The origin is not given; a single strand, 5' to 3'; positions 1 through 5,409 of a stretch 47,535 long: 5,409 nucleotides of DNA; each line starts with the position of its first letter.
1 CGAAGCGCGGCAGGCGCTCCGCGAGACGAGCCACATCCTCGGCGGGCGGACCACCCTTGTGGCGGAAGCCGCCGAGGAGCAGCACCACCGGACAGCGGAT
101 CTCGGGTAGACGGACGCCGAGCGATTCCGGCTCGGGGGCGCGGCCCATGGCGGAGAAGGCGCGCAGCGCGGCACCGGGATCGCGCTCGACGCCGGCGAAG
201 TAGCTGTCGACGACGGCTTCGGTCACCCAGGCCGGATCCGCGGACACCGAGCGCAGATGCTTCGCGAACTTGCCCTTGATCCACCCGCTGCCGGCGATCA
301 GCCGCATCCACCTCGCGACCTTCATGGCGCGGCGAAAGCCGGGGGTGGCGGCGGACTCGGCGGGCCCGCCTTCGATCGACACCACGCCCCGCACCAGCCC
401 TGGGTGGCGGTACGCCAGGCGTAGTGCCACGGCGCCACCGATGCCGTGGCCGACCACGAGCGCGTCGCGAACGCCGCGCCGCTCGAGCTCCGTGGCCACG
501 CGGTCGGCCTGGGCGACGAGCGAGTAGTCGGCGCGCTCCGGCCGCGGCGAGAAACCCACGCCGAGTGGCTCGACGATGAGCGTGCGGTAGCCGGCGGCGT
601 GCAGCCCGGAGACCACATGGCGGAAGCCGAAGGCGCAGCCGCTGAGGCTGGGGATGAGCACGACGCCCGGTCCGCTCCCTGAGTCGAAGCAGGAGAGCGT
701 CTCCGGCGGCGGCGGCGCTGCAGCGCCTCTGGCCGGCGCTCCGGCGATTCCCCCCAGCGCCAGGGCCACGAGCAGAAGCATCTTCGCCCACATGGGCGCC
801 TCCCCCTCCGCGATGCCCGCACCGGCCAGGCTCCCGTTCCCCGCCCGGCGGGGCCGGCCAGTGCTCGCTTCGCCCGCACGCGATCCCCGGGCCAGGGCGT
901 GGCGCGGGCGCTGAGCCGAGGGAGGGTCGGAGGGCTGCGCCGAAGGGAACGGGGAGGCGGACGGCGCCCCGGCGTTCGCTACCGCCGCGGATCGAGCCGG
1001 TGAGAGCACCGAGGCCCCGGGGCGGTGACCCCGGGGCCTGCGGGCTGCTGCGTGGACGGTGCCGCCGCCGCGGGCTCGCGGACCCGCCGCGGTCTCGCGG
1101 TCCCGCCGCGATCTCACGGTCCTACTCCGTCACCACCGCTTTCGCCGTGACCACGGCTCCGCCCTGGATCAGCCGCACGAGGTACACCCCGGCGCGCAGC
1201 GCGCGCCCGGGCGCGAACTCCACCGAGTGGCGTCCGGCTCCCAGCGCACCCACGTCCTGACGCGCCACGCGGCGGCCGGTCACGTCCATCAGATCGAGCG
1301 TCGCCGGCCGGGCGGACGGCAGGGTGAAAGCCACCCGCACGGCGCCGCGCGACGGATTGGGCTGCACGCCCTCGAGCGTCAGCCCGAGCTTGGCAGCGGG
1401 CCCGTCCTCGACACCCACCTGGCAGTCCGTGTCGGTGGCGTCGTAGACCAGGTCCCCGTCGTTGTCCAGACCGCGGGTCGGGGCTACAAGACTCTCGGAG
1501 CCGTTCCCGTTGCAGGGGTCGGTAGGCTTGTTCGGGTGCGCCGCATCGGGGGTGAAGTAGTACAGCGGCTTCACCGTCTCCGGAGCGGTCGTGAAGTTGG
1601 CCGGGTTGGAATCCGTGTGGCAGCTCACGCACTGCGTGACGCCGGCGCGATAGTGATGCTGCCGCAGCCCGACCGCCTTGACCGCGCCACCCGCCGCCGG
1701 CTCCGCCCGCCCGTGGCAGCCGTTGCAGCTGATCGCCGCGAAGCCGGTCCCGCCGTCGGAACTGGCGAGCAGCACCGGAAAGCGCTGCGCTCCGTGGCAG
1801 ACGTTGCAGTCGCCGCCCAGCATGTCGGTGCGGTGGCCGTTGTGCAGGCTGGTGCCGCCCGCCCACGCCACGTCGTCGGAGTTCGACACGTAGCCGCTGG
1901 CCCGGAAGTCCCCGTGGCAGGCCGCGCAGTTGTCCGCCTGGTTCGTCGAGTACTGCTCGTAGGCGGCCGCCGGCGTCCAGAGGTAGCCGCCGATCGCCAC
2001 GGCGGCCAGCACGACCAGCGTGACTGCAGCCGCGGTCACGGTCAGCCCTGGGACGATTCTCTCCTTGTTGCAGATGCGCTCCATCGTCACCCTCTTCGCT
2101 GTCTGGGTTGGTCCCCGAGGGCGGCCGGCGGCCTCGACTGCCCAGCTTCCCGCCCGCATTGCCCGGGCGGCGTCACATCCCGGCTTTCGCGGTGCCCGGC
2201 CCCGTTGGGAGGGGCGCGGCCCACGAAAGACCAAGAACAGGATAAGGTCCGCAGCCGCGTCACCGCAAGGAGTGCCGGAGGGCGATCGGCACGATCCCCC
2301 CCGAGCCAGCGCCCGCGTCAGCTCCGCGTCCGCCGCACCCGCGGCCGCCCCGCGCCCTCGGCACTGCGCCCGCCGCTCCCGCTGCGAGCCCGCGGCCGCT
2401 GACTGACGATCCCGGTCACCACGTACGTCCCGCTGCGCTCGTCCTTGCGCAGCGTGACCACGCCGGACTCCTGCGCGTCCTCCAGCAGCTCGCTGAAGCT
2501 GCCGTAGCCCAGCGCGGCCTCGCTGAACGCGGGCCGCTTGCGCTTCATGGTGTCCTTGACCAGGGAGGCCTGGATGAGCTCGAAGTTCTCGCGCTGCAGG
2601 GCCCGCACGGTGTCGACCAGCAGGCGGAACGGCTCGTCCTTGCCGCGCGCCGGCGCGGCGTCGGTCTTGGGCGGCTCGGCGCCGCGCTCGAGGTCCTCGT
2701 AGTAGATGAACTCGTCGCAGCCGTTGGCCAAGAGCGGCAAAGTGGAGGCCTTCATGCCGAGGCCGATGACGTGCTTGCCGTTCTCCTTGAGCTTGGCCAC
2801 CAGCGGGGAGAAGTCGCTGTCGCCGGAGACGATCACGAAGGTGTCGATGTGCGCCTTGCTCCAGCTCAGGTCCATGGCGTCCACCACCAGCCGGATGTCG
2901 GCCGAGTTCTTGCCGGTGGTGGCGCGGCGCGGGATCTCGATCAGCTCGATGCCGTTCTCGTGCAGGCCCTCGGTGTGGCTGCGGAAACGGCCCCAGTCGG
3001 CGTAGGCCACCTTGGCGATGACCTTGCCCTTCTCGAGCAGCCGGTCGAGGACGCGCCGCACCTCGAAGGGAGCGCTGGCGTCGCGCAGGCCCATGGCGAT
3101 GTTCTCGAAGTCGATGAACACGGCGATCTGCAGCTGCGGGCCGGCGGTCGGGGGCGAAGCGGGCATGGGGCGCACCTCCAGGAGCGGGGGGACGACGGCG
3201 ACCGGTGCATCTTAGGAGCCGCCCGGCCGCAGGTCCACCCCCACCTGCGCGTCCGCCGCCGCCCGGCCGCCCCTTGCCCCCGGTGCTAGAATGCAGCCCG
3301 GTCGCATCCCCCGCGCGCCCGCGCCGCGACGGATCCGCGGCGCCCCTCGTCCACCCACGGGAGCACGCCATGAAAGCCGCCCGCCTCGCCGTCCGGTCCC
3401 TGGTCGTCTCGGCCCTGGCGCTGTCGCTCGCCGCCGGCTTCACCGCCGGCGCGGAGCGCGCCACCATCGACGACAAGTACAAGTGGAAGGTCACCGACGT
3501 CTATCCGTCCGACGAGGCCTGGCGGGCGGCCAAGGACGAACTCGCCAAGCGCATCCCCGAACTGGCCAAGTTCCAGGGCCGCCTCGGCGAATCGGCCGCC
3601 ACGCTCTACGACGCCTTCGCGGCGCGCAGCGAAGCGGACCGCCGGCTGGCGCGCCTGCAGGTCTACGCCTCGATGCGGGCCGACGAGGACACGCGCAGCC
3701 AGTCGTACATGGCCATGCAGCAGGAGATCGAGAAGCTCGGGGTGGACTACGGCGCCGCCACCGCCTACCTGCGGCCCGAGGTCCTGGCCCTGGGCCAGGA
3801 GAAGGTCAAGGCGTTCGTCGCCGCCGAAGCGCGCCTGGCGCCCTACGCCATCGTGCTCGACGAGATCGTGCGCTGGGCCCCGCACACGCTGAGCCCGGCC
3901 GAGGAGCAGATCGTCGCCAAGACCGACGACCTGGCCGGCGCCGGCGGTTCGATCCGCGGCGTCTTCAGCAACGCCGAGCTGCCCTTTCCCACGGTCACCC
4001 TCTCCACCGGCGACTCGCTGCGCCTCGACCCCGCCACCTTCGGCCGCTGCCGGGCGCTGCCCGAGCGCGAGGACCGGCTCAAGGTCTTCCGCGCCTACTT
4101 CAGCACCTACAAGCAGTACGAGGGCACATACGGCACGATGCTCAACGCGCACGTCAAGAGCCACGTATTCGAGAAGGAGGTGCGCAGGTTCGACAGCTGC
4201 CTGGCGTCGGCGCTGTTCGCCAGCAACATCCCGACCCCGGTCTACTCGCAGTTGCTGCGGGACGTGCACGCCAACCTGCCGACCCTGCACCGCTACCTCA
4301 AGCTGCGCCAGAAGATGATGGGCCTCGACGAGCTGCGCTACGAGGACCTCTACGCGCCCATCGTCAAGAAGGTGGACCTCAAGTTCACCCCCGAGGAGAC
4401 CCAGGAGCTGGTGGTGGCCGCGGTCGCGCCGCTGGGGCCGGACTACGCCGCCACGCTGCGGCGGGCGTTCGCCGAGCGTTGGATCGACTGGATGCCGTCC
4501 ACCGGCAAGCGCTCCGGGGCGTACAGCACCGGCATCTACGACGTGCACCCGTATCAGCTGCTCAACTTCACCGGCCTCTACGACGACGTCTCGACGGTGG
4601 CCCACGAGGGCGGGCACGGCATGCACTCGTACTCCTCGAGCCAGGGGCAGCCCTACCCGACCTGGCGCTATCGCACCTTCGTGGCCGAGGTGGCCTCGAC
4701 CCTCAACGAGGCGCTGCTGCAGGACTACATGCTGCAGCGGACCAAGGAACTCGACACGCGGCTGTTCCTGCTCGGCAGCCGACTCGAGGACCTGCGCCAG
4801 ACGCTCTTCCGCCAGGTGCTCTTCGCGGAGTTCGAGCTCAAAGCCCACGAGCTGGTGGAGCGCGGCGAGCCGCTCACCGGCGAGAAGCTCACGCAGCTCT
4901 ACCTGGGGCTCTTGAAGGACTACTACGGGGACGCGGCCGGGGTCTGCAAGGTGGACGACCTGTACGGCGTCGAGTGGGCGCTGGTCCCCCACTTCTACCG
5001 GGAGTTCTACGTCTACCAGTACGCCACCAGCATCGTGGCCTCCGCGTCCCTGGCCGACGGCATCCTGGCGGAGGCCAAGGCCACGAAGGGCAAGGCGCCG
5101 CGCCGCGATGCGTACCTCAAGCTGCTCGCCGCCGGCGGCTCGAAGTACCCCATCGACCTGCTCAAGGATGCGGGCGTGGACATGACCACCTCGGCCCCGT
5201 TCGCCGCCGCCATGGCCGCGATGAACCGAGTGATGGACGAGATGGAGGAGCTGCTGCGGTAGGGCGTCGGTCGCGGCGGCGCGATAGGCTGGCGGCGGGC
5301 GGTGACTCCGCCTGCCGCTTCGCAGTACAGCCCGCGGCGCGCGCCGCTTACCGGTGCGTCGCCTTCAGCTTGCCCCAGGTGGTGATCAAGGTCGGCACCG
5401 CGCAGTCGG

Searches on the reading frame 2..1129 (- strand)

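Call 59: search_protein_families(library=pfam, proteins=[window:2-1129:-], max_evalue=0.0001)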
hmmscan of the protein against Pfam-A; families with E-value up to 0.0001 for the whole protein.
window:2-1129:- (376 aa): 3 families
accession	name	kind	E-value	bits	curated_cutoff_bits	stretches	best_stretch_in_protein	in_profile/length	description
PF00561.26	Abhydrolase_1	-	2.2e-15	57.5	25.8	1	156-260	3-109/245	alpha/beta hydrolase fold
PF12697.13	Abhydrolase_6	-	4.4e-11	44.3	26.3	1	156-359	1-174/217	Alpha/beta hydrolase family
PF12146.15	Hydrolase_4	-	1.2e-06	28.4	27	1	169-331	20-183/239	Serine aminopeptidase, S33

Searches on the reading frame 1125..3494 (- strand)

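Call 59: search_protein_families(library=pfam, proteins=[window:1125-3494:-], max_evalue=0.0001)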
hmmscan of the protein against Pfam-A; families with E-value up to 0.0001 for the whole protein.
window:1125-3494:- (790 aa): 2 families
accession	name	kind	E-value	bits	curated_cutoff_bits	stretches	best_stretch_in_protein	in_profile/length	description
PF22113.1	Mtrc-MtrF_II-IV_dom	-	8.1e-08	32.4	30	0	589-635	8-44/176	Outer membrane cytochrome MtrC/MtrF-like, domains II/IV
PF14537.11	Cytochrom_c3_2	-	1.4e-05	25.9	25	0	561-628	7-66/79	Cytochrome c3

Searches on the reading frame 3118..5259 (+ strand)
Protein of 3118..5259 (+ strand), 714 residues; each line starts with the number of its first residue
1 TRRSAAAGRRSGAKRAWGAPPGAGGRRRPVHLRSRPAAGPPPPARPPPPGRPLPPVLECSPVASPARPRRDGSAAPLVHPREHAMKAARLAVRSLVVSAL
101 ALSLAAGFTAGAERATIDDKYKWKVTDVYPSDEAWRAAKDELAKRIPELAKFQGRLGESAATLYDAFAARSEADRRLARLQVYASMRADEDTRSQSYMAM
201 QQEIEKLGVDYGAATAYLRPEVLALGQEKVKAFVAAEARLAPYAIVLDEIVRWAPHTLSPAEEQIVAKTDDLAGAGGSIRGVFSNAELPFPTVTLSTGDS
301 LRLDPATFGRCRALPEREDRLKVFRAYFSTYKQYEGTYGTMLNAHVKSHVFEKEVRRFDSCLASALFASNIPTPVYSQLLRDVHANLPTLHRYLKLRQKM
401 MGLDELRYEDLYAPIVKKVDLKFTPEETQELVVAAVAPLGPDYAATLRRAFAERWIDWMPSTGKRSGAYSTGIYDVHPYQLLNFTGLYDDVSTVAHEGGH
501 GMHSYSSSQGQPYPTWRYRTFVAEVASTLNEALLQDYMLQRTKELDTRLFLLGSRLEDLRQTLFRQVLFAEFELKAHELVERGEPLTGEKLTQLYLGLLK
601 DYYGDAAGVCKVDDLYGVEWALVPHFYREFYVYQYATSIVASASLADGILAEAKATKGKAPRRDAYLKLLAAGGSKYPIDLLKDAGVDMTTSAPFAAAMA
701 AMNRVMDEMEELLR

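Call 59: search_protein_families(library=pfam, proteins=[window:3118-5259:+], max_evalue=0.0001)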
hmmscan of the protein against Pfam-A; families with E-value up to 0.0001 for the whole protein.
window:3118-5259:+ (714 aa): 2 families
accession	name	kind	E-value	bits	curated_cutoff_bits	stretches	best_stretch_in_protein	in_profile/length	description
PF01432.26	Peptidase_M3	-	3.5e-63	215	27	1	315-700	6-456/457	Peptidase family M3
PF08439.15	Peptidase_M3_N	-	1.6e-15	57.5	25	1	221-290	1-70/70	Oligopeptidase F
